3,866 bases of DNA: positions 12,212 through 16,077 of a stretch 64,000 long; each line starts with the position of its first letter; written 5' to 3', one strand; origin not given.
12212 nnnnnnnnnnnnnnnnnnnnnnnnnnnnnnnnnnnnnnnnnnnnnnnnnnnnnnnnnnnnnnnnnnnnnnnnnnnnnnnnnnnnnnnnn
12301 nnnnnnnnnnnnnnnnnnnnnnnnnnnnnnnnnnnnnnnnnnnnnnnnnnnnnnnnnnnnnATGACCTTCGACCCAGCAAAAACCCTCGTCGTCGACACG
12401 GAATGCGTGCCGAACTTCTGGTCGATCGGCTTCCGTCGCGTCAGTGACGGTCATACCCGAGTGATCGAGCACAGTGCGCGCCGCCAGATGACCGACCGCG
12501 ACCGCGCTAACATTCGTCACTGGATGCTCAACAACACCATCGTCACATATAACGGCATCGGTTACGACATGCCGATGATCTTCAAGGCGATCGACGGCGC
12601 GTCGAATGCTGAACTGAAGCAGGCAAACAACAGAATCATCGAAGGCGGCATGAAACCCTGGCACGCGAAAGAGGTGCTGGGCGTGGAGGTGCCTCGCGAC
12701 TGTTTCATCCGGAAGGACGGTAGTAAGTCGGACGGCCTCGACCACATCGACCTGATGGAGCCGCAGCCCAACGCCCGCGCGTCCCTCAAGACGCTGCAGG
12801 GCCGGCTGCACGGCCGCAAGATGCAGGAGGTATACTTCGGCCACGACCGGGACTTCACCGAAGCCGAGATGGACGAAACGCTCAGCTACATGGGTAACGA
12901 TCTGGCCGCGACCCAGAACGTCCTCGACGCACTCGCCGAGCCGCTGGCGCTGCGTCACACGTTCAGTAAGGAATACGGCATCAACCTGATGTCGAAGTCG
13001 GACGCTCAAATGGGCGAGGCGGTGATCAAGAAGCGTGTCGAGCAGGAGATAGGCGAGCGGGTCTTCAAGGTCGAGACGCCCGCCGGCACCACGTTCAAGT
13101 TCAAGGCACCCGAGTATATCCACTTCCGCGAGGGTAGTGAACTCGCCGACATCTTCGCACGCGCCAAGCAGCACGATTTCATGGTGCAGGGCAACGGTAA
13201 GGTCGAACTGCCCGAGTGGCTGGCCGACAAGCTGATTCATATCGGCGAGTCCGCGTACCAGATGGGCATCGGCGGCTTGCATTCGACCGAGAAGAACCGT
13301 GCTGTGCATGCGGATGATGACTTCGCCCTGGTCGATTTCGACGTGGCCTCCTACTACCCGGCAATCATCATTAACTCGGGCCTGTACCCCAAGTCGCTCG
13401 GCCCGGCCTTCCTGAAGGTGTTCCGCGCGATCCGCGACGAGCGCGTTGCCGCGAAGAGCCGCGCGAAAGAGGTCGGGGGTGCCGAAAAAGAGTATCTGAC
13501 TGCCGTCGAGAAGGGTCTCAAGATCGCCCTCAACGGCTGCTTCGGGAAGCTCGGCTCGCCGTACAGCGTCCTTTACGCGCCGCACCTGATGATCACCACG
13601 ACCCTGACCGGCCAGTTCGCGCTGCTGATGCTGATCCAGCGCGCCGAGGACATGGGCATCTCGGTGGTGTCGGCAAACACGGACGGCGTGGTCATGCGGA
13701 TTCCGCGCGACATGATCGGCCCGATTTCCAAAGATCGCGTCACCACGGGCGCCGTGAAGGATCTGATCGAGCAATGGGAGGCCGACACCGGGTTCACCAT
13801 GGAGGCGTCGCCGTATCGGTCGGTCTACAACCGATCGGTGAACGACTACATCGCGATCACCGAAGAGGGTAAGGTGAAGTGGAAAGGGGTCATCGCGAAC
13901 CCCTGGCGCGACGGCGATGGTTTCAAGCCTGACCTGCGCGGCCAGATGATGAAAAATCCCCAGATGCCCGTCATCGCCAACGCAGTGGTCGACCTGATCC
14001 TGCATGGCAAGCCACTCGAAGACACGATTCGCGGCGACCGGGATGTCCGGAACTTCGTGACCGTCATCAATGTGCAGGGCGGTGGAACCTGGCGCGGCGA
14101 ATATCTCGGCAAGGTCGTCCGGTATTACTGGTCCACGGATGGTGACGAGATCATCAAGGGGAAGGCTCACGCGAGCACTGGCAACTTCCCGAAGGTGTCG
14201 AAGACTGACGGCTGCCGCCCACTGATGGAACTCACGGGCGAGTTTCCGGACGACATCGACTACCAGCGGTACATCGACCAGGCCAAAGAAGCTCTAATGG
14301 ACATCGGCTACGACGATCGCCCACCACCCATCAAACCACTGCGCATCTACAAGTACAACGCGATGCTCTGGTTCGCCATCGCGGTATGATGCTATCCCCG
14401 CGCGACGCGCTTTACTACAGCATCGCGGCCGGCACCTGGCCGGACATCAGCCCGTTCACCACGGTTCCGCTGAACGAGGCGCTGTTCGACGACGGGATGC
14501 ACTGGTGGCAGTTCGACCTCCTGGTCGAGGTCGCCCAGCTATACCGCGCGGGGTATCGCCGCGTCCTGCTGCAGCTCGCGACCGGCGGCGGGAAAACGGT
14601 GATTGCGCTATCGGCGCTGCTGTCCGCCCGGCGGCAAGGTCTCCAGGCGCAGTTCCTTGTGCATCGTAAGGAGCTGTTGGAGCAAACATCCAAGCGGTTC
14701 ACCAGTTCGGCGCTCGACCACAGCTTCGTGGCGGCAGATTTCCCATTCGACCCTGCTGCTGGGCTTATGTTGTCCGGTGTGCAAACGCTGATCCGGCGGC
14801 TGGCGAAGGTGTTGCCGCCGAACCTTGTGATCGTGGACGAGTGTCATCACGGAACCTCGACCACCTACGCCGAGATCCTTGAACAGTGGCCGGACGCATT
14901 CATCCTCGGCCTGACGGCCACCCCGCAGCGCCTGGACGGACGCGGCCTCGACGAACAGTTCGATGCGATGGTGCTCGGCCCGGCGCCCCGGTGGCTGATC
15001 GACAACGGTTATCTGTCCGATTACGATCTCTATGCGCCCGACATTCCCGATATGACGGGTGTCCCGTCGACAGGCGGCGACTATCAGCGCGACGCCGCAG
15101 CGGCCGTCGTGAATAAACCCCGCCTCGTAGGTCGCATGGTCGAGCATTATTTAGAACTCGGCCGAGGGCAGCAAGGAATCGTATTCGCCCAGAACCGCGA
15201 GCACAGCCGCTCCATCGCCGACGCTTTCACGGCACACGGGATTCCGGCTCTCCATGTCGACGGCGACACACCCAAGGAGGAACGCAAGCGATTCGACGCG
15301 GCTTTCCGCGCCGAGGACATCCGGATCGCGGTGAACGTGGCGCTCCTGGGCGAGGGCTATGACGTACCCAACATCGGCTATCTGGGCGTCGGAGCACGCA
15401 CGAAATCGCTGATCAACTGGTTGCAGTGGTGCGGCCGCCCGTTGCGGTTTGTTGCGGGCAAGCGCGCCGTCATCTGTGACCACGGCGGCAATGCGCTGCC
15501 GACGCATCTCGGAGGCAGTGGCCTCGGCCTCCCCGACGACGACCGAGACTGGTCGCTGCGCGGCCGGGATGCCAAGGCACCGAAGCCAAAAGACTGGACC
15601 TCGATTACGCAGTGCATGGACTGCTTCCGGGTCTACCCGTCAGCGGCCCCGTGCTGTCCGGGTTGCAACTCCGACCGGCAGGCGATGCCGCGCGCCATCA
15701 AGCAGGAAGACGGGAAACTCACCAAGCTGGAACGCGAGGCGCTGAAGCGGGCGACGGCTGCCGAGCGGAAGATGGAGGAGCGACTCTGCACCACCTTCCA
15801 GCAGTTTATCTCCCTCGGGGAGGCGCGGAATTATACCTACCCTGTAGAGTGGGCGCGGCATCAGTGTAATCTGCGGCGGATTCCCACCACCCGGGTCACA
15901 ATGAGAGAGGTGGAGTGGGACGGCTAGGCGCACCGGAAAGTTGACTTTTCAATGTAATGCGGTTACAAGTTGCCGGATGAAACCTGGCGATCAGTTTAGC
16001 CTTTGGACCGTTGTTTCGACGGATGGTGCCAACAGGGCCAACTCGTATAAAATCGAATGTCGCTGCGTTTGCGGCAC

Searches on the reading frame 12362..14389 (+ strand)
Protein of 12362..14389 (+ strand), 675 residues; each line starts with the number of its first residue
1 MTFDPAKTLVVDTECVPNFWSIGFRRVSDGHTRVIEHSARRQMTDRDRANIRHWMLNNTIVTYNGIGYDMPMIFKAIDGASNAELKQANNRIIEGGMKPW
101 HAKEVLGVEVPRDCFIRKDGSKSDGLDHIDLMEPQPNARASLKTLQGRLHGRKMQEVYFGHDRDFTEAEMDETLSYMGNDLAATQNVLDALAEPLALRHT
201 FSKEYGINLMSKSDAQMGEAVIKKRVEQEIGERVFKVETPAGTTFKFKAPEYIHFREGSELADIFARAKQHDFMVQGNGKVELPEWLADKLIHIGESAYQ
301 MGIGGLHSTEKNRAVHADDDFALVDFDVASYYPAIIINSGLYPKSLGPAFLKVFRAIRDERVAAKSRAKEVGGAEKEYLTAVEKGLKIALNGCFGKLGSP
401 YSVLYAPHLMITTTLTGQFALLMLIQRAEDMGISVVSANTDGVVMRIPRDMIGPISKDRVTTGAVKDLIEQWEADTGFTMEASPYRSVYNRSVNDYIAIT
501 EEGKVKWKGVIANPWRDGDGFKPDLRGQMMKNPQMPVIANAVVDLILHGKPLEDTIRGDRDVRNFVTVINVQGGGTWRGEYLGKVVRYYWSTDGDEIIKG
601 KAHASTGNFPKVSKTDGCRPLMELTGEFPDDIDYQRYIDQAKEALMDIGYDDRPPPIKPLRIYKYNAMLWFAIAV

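Call 11: search_protein_families(library=pfam, proteins=[window:12362-14389:+])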
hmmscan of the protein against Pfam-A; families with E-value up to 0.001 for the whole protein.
window:12362-14389:+ (675 aa): 0 families

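Call 12: search_protein_families(library=phrogs, proteins=[window:12362-14389:+])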
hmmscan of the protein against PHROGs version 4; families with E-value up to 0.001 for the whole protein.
window:12362-14389:+ (675 aa): 4 families
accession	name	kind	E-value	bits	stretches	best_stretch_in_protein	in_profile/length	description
phrog_1252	-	DNA, RNA and nucleotide metabolism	1.9e-175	586.2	1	7-653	53-656/663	DNA polymerase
phrog_18505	-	DNA, RNA and nucleotide metabolism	2e-13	51.3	1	380-574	34-208/349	DNA polymerase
phrog_262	-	DNA, RNA and nucleotide metabolism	1.6e-06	27.5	1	372-448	502-587/856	DNA polymerase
phrog_4210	-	DNA, RNA and nucleotide metabolism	0.00022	20.1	1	7-216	721-900/1304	DNA polymerase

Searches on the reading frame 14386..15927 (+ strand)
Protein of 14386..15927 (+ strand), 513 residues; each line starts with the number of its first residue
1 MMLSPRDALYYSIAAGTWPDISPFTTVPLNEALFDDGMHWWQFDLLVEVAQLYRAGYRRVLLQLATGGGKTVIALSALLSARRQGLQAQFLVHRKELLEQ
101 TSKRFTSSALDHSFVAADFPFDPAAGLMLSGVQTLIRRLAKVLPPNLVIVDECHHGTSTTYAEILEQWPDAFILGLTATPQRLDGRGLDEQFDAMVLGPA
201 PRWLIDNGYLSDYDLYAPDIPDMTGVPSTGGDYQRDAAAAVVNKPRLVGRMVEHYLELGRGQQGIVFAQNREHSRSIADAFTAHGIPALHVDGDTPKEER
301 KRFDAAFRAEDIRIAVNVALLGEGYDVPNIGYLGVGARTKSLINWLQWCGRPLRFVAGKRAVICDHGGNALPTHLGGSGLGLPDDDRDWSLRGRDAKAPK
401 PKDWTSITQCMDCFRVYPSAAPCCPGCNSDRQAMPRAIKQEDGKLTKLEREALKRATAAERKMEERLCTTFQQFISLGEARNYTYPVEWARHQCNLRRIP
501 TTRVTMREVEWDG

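Call 11: search_protein_families(library=pfam, proteins=[window:14386-15927:+])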
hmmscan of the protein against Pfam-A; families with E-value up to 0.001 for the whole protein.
window:14386-15927:+ (513 aa): 4 families
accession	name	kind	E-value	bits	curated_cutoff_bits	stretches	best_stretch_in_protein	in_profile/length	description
PF04851.21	ResIII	-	3.5e-23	82.8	22.5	1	42-182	8-164/164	Type III restriction enzyme, res subunit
PF00271.37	Helicase_C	-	2.3e-10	41.1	23.5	1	252-355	6-109/110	Helicase conserved C-terminal domain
PF00270.35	DEAD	-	6.4e-09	36.2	26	1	58-181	15-161/167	DEAD/DEAH box helicase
PF18766.7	SWI2_SNF2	-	2e-05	24.8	26.7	1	66-194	27-169/221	SWI2/SNF2 ATPase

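Call 12: search_protein_families(library=phrogs, proteins=[window:14386-15927:+])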
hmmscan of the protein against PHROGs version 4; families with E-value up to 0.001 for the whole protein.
window:14386-15927:+ (513 aa): 5 families
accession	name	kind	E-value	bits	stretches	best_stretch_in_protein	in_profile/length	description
phrog_16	-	DNA, RNA and nucleotide metabolism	4.1e-83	281.2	1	38-441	273-656/986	DNA helicase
phrog_9690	-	DNA, RNA and nucleotide metabolism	1.4e-15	58.2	1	147-362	43-263/306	DNA helicase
phrog_16694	-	unknown function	7e-13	48.4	1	46-236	283-503/1010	-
phrog_2488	-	DNA, RNA and nucleotide metabolism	2.8e-06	27.4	0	36-108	17-94/579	DNA helicase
phrog_62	-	DNA, RNA and nucleotide metabolism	2.1e-05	23.1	1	251-326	993-1068/1881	DNA helicase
